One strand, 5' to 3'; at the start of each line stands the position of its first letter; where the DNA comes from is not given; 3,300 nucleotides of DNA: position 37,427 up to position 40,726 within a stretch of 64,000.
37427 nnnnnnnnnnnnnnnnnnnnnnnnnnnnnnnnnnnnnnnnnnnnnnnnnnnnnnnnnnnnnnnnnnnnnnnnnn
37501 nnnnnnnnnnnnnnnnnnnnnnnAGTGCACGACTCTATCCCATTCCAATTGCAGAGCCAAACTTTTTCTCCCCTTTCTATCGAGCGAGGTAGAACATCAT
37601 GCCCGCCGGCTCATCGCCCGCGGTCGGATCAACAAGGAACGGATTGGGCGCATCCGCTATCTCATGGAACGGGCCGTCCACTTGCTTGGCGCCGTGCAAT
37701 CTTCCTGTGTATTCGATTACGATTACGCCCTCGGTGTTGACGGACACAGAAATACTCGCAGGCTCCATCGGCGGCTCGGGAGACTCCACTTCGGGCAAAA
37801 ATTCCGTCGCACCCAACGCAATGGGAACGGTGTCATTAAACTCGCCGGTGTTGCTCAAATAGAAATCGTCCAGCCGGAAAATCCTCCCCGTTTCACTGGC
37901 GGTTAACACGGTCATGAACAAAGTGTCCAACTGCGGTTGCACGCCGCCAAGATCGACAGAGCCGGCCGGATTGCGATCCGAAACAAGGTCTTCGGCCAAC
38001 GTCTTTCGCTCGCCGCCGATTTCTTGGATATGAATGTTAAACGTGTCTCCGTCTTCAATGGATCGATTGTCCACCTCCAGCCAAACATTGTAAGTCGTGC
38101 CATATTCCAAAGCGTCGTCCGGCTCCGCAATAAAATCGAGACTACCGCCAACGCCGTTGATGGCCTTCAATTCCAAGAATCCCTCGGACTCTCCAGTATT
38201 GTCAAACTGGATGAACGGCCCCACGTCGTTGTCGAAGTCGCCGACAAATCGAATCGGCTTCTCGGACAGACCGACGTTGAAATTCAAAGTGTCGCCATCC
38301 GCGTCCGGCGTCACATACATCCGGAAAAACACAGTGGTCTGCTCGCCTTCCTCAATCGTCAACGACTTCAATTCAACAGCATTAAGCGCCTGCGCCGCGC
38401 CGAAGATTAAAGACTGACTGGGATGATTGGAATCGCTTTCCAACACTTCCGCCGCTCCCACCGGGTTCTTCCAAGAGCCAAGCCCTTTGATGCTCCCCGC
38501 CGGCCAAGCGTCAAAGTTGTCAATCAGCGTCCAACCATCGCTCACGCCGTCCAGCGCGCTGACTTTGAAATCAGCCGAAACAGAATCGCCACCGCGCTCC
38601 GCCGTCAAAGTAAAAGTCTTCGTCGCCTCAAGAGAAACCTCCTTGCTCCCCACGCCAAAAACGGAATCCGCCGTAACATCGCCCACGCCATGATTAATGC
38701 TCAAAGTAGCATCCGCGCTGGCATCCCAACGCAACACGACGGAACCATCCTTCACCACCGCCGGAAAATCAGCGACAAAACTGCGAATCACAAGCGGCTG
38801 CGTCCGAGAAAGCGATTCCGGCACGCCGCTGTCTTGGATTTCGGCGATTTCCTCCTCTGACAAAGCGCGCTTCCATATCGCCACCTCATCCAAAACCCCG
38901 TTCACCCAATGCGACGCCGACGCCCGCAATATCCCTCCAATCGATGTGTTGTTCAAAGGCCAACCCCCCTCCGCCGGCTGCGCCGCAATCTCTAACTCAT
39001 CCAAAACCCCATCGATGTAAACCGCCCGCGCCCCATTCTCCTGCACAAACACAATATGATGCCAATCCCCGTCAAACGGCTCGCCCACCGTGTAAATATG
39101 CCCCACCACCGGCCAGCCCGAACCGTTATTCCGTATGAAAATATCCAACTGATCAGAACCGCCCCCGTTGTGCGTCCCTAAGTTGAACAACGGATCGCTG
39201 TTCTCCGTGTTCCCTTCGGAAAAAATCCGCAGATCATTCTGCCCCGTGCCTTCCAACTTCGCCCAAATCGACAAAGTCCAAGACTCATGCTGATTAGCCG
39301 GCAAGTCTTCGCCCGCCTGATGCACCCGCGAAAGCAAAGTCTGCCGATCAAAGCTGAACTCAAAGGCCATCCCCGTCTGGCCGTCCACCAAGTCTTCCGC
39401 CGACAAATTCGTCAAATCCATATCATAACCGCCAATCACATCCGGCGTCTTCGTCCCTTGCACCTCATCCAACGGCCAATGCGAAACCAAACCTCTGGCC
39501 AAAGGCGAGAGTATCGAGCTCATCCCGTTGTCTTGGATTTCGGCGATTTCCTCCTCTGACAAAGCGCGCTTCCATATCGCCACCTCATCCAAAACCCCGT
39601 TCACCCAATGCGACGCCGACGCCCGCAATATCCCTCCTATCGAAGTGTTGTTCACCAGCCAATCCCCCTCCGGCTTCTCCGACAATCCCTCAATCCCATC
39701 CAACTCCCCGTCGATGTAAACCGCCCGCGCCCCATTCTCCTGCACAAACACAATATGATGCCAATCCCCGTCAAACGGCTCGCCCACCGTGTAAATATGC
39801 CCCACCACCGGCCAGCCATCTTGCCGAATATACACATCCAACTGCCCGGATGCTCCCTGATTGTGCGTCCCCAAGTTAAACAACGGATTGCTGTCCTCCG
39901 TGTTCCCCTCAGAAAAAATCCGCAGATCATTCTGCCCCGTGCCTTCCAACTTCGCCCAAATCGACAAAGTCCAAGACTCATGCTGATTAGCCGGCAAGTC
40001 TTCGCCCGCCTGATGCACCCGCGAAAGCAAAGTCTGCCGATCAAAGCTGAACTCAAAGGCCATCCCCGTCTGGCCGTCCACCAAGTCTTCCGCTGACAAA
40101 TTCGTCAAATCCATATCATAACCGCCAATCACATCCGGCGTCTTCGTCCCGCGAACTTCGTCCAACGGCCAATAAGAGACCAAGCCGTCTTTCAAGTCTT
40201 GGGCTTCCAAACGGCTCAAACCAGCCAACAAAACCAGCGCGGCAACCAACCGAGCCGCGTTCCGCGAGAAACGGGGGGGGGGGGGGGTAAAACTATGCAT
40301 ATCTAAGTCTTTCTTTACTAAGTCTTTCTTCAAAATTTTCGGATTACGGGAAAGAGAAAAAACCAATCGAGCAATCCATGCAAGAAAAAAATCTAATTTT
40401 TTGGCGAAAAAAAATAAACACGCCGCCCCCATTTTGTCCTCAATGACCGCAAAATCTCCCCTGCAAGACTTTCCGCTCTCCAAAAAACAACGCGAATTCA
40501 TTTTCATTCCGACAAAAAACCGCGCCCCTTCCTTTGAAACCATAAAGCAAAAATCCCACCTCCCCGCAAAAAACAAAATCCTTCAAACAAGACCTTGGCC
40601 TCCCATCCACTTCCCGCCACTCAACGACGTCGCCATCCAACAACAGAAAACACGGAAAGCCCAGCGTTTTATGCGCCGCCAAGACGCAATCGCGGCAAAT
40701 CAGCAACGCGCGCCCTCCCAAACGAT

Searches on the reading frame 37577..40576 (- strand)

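Call 7: search_protein_families(library=pfam, proteins=[window:37577-40576:-], max_evalue=0.01)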
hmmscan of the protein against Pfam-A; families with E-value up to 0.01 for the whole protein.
window:37577-40576:- (999 aa): 2 families
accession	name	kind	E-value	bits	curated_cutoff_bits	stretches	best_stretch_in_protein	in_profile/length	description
PF13385.13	Laminin_G_3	-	4.5e-38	131.2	27.6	2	429-578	15-151/151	Concanavalin A-like lectin/glucanases superfamily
PF02973.23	Sialidase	-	0.00092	19.2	26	0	517-581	119-185/189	Sialidase, N-terminal domain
